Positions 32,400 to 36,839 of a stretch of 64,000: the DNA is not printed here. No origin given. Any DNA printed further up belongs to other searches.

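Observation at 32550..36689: A 1379 aa methyltransferase / coiled-coil / GT2 / GT4 fusion with tandem KWG repeats: candidate chain-length ruler and terminator-polymerase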

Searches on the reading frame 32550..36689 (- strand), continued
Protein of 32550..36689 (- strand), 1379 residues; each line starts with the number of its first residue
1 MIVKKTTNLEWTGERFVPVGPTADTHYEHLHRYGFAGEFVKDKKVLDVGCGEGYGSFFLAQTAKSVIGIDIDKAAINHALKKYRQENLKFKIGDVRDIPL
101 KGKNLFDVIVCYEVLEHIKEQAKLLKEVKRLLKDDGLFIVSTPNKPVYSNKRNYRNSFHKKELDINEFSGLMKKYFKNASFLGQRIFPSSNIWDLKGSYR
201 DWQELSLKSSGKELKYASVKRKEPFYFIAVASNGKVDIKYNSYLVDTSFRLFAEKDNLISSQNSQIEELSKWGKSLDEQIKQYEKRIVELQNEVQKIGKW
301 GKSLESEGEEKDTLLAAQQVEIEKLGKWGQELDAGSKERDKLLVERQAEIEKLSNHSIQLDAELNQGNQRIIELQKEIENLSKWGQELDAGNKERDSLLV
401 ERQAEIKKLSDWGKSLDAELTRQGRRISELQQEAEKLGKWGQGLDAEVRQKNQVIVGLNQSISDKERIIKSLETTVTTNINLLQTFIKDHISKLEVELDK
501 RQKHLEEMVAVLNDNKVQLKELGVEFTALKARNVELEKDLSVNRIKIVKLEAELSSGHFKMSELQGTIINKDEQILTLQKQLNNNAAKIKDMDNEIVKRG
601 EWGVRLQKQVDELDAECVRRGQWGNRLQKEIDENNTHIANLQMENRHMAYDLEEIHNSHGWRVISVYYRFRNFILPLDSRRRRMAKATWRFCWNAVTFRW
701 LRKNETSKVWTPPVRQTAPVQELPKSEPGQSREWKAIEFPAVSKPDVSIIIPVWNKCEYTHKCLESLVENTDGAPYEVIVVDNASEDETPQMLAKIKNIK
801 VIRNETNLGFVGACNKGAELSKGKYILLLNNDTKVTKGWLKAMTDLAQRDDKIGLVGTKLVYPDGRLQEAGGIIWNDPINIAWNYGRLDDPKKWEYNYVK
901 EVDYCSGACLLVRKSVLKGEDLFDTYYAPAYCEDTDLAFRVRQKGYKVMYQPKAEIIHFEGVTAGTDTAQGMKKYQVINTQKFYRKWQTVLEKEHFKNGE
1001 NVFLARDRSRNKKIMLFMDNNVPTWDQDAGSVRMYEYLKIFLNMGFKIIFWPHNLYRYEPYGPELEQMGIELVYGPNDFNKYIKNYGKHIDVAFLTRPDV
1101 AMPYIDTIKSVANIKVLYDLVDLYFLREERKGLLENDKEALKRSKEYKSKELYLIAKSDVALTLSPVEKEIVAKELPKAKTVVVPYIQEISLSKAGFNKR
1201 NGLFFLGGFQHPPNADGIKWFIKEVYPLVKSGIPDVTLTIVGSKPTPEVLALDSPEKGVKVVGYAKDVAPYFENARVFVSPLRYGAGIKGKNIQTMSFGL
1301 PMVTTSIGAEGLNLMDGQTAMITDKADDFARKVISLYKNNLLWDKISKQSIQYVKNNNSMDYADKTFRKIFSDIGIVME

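Call 33: find_encoding_contigs(protein=P0002, flank=10000, max_places=2)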
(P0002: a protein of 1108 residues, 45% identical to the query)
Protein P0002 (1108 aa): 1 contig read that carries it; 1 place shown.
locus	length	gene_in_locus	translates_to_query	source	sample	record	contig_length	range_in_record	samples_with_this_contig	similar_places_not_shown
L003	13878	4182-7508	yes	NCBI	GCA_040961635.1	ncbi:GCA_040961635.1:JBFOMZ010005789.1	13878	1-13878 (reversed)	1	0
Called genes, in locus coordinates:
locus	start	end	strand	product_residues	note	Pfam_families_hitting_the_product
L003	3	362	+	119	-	?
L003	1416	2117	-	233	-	PF01346:FKBP_N, PF00254:FKBP_C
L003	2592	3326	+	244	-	PF01061:ABC2_membrane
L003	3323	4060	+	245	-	PF00005:ABC_tran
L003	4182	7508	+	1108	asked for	PF13489:Methyltransf_23, PF13847:Methyltransf_31, PF08241:Methyltransf_11, PF08242:Methyltransf_12, PF13649:Methyltransf_25, PF00535:Glycos_transf_2, PF10111:Glyco_tranf_2_2, PF13641:Glyco_tranf_2_3, +5 more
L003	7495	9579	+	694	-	PF02310:B12-binding, PF04055:Radical_SAM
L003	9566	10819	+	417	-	PF13489:Methyltransf_23, PF08241:Methyltransf_11, PF13649:Methyltransf_25 (weak), PF13847:Methyltransf_31 (weak)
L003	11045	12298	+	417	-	PF08242:Methyltransf_12 (faint), PF13489:Methyltransf_23 (weak), PF13649:Methyltransf_25, PF08241:Methyltransf_11, PF13847:Methyltransf_31 (weak)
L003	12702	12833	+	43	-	-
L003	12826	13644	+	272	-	PF13489:Methyltransf_23 (weak)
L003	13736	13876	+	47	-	?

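Call 34: find_encoding_contigs(protein=P0001, flank=10000, max_places=2)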
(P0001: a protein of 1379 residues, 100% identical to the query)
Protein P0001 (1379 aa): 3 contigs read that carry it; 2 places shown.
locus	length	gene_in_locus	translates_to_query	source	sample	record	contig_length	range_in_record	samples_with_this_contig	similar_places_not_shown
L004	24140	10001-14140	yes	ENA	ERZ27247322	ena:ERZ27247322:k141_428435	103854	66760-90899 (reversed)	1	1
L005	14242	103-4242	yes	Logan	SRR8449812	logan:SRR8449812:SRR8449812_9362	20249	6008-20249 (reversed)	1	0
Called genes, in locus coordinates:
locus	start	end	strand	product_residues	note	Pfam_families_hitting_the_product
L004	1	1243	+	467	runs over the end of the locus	PF18073:Zn_ribbon_LapB, PF13481:AAA_25, PF00154:RecA_N (weak), PF06745:ATPase, PF25199:nSTAND_NTPase5 (weak), PF13541:ChlI (weak), PF05362:Lon_C (weak)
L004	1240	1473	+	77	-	PF00462:Glutaredoxin, PF13417:GST_N_3 (weak)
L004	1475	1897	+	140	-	PF00462:Glutaredoxin, PF21349:RUBY_RBDX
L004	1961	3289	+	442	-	PF03446:NAD_binding_2, PF03721:UDPG_MGDP_dh_N, PF00984:UDPG_MGDP_dh, PF03720:UDPG_MGDP_dh_C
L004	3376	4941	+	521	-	PF00501:AMP-binding, PF13193:AMP-binding_C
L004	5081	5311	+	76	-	-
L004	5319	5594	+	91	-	PF05016:ParE_toxin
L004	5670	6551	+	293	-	PF00483:NTP_transferase, PF12804:NTP_transf_3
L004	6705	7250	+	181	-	PF14907:NTP_transf_5 (weak), PF19502:DUF6036 (faint), PF08843:AbiEii (faint)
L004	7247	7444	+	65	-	-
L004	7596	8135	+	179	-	PF00908:dTDP_sugar_isom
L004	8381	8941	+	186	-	-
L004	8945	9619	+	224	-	PF08843:AbiEii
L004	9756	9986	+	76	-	PF00908:dTDP_sugar_isom (weak)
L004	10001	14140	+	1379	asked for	PF06325:PrmA, PF08003:Methyltransf_9, PF13489:Methyltransf_23, PF13847:Methyltransf_31, PF08241:Methyltransf_11, PF08242:Methyltransf_12, PF13649:Methyltransf_25, PF00535:Glycos_transf_2, +6 more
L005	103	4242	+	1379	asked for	PF06325:PrmA, PF08003:Methyltransf_9, PF13489:Methyltransf_23, PF13847:Methyltransf_31, PF08241:Methyltransf_11, PF08242:Methyltransf_12, PF13649:Methyltransf_25, PF00535:Glycos_transf_2, +6 more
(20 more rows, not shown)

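Call 35: find_encoding_contigs(protein=P0040, flank=10000, max_places=1)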
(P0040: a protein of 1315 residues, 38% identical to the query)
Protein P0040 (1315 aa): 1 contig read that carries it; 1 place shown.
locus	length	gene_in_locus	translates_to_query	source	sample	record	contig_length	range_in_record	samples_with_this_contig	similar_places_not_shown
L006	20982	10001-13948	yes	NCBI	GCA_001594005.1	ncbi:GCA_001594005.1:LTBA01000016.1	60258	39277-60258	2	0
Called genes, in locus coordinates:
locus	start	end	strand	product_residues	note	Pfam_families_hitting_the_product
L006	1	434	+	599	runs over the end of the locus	PF04932:Wzy_C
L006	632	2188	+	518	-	PF23952:LRR_EndoS (weak), PF14580:LRR_9 (weak), PF13855:LRR_8 (weak), PF12799:LRR_4 (weak), PF13855:LRR_8 (weak), PF12799:LRR_4, PF12799:LRR_4, PF12799:LRR_4, +6 more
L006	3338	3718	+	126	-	-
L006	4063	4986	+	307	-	PF00483:NTP_transferase, PF12804:NTP_transf_3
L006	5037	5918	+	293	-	PF01073:3Beta_HSD, PF01370:Epimerase, PF02719:Polysacc_synt_2, PF04321:RmlD_sub_bind, PF16363:GDP_Man_Dehyd, PF07993:NAD_binding_4 (weak)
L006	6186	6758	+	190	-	PF00908:dTDP_sugar_isom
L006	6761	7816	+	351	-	PF01073:3Beta_HSD, PF01370:Epimerase, PF02719:Polysacc_synt_2, PF04321:RmlD_sub_bind, PF07993:NAD_binding_4, PF16363:GDP_Man_Dehyd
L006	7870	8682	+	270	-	PF01061:ABC2_membrane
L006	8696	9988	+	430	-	PF00005:ABC_tran, PF14524:Wzt_C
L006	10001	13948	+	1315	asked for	PF08241:Methyltransf_11, PF08242:Methyltransf_12, PF13489:Methyltransf_23, PF13649:Methyltransf_25, PF13847:Methyltransf_31, PF00535:Glycos_transf_2, PF13641:Glyco_tranf_2_3, PF13692:Glyco_trans_1_4, +1 more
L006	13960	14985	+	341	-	PF00288:GHMP_kinases_N, PF08544:GHMP_kinases_C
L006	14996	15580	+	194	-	PF13580:SIS_2, PF01380:SIS (weak)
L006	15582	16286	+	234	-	PF00483:NTP_transferase, PF12804:NTP_transf_3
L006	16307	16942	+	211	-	-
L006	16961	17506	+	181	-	PF00702:Hydrolase (faint), PF08645:PNK3P, PF13419:HAD_2 (weak), PF13242:Hydrolase_like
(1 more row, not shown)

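Call 36: find_encoding_contigs(protein=P0111, flank=10000, max_places=1)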
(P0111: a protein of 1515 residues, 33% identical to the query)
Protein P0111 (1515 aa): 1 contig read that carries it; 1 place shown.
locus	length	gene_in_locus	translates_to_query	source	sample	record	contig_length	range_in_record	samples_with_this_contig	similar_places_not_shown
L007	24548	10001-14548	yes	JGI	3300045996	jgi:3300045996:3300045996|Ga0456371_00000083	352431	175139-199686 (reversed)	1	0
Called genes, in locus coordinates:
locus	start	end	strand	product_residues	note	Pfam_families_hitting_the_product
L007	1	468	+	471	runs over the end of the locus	PF00483:NTP_transferase, PF12804:NTP_transf_3, PF22640:ManC_GMP_beta-helix, PF01050:MannoseP_isomer, PF07883:Cupin_2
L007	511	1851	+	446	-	PF03721:UDPG_MGDP_dh_N, PF00984:UDPG_MGDP_dh, PF03720:UDPG_MGDP_dh_C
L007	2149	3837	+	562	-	PF17092:PCB_OB (faint), PF21710:Spt6_S1 (faint), PF00575:S1, PF03074:GCS (faint), PF00575:S1, PF23459:S1_RRP5 (weak), PF00575:S1, PF23459:S1_RRP5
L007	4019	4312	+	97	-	PF00216:Bac_DNA_binding, PF18291:HU-HIG (weak)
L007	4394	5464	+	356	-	PF01073:3Beta_HSD, PF01370:Epimerase, PF02719:Polysacc_synt_2, PF04321:RmlD_sub_bind, PF16363:GDP_Man_Dehyd, PF07993:NAD_binding_4 (weak)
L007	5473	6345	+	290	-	PF00483:NTP_transferase, PF12804:NTP_transf_3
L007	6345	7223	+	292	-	PF01073:3Beta_HSD, PF01370:Epimerase, PF04321:RmlD_sub_bind, PF02719:Polysacc_synt_2, PF16363:GDP_Man_Dehyd, PF07993:NAD_binding_4 (weak)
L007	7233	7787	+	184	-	PF00908:dTDP_sugar_isom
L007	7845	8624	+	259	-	PF01061:ABC2_membrane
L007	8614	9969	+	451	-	PF00005:ABC_tran, PF14524:Wzt_C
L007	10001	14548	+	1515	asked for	PF01209:Ubie_methyltran, PF13489:Methyltransf_23, PF13847:Methyltransf_31, PF08241:Methyltransf_11, PF08242:Methyltransf_12, PF13649:Methyltransf_25, PF00535:Glycos_transf_2, PF10111:Glyco_tranf_2_2, +4 more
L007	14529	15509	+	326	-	PF01073:3Beta_HSD (weak), PF01370:Epimerase, PF02719:Polysacc_synt_2 (weak), PF04321:RmlD_sub_bind (weak), PF16363:GDP_Man_Dehyd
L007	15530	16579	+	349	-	PF00288:GHMP_kinases_N, PF08544:GHMP_kinases_C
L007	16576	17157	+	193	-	PF13580:SIS_2, PF01380:SIS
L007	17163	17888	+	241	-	PF00483:NTP_transferase, PF12804:NTP_transf_3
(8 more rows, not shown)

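Call 45: search_protein_families(library=pfam, proteins=[P0047, P0035], max_evalue=10)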
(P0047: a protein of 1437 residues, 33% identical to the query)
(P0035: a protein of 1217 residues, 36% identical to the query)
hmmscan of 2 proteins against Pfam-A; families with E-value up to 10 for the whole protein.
P0047 (1437 aa): 51 families (the best 25 are shown)
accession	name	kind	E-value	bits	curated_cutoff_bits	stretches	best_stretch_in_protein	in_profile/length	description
PF08241.18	Methyltransf_11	-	1.8e-26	93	21.2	1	40-135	1-95/95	Methyltransferase domain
PF00535.33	Glycos_transf_2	-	8.8e-26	91.3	23.3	1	802-924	1-126/168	Glycosyl transferase family 2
PF13692.12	Glyco_trans_1_4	-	2.9e-25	89.6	27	1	1258-1394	3-142/142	Glycosyl transferases group 1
PF13847.12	Methyltransf_31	-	6.6e-24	84.7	27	1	35-147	3-127/145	Methyltransferase domain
PF13649.12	Methyltransf_25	-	1.2e-23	84.1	27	1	39-131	1-97/97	Methyltransferase domain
PF13489.12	Methyltransf_23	-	3.6e-17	63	27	1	33-153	20-134/164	Methyltransferase domain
PF08242.18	Methyltransf_12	-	1.4e-15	58.2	30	1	40-133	1-98/98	Methyltransferase domain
PF13641.12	Glyco_tranf_2_3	-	2.4e-15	57.6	27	1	799-1013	1-214/230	Glycosyltransferase like family 2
PF02353.26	CMAS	-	9.1e-12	45.3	27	1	32-145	59-174/273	Mycolic acid cyclopropane synthetase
PF08614.16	ATG16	-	1.9e-09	38.4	33.7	5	479-575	80-176/200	Autophagy protein 16 (ATG16)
PF01209.24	Ubie_methyltran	-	7.3e-09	35.7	20.1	1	31-135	43-151/233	ubiE/COQ5 methyltransferase family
PF13524.12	Glyco_trans_1_2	-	7.8e-09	36.1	25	1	1284-1418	8-138/144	Glycosyl transferase-like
PF05175.20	MTS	-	1.2e-08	35.3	23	1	36-155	32-156/170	Methyltransferase small domain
PF00534.26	Glycos_transf_1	-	4.2e-08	33.4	26.4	1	1280-1364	35-125/172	Glycosyl transferases group 1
PF19220.6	Rod_CreS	-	6.1e-08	32.5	100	3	406-526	2-122/359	Crescentin, rod domain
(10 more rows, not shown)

P0035 (1217 aa): 51 families (the best 25 are shown)
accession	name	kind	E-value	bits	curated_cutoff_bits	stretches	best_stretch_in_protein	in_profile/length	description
PF00535.33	Glycos_transf_2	-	7.9e-30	104.4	23.3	1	588-755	1-164/168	Glycosyl transferase family 2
PF13692.12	Glyco_trans_1_4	-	9e-25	88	27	1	1040-1175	2-141/142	Glycosyl transferases group 1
PF08241.18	Methyltransf_11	-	1.9e-24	86.5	21.2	1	47-140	1-95/95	Methyltransferase domain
PF13847.12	Methyltransf_31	-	5.1e-22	78.6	27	1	41-149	2-119/145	Methyltransferase domain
PF13649.12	Methyltransf_25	-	3.8e-21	76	27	1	46-136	1-97/97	Methyltransferase domain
PF13489.12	Methyltransf_23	-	5.4e-17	62.5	27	1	35-172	16-154/164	Methyltransferase domain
PF13641.12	Glyco_tranf_2_3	-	2.2e-13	51.2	27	1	585-797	1-212/230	Glycosyltransferase like family 2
PF08242.18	Methyltransf_12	-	2.6e-12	47.8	30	1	47-138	1-98/98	Methyltransferase domain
PF10111.15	Glyco_tranf_2_2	-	3.5e-10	40.3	27.3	1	588-783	1-203/276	Glycosyltransferase like family 2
PF02353.26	CMAS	-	6.9e-09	35.8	27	1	38-162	58-188/273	Mycolic acid cyclopropane synthetase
PF00534.26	Glycos_transf_1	-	1.9e-08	34.5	26.4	1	1037-1187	13-169/172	Glycosyl transferases group 1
PF13524.12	Glyco_trans_1_2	-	4.3e-08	33.7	25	1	1065-1199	6-137/144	Glycosyl transferase-like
PF10392.15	COG5_N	-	1e-06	29.4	31.2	3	248-309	54-114/132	Conserved oligomeric Golgi complex subunit 5, N-terminal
PF01209.24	Ubie_methyltran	-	1.8e-06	27.9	20.1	1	41-139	46-150/233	ubiE/COQ5 methyltransferase family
PF13632.12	Glyco_trans_2_3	-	1.9e-06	28.2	27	1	665-794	1-120/198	Glycosyl transferase family group 2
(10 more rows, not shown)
